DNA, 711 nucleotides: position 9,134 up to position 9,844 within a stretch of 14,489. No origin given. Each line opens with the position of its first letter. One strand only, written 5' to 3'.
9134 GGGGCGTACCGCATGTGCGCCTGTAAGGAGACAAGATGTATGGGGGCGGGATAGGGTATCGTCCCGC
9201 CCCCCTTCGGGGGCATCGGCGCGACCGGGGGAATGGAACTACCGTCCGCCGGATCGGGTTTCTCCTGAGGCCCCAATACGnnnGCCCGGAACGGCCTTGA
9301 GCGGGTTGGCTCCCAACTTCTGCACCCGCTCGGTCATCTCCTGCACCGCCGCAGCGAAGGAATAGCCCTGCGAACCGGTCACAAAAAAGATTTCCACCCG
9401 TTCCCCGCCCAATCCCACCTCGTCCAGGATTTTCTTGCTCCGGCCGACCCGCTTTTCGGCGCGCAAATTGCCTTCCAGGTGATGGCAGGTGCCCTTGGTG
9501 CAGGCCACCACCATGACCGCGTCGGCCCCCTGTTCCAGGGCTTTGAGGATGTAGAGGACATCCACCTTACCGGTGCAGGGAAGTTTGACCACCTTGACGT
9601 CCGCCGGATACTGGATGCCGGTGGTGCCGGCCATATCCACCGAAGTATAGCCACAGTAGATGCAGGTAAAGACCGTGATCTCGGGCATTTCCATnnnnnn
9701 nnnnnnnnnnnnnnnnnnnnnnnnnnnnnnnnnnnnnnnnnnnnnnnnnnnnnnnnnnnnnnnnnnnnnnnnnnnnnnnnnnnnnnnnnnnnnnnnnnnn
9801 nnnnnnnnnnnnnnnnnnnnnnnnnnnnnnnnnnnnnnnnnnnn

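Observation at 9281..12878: Orphan tandem-fused HdrA-MvhD-HdrA protein plus stand-alone MvhD, with a perfect consensus promoter and no HdrBC or hydrogenase partner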

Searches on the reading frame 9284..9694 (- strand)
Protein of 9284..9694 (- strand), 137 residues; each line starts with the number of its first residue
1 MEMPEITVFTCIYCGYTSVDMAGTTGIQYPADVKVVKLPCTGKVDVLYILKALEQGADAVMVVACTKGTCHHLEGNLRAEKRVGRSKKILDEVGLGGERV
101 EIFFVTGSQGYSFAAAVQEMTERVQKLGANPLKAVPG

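Call 8: search_protein_families(library=pfam, proteins=[window:9284-9694:-], max_evalue=0.01)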
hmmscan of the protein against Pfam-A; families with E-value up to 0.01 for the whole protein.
window:9284-9694:- (137 aa): 1 family
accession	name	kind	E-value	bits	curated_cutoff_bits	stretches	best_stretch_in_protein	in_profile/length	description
PF02662.21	FlpD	-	2.1e-42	144.5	22.3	1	6-128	1-123/123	Methyl-viologen-reducing hydrogenase, delta subunit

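Call 9: search_protein_families(library=ncbifam, proteins=[window:9284-9694:-], max_evalue=0.01)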
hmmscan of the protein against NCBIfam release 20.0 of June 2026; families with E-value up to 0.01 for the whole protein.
window:9284-9694:- (137 aa): 4 families
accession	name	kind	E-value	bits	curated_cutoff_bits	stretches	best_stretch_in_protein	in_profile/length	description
NF045873.1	F420_non_VhuD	exception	4.7e-51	172.3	215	1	5-134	3-132/132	F420-non-reducing hydrogenase iron-sulfur subunit VhuD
NF040770.1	hetero_SS_HdrA2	exception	4.1e-36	124.4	1100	1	2-129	646-773/777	CoB-CoM heterodisulfide reductase HdrA2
NF041891.1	hdrA_Methbact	equivalog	7.3e-08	31.1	1300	1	13-125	652-759/762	ferredoxin:CoB-CoM heterodisulfide reductase subunit HdrA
NF041778.1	hetero_SS_HdrA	equivalog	1.2e-06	26.6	1400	1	5-63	655-713/771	ferredoxin:CoB-CoM heterodisulfide reductase subunit HdrA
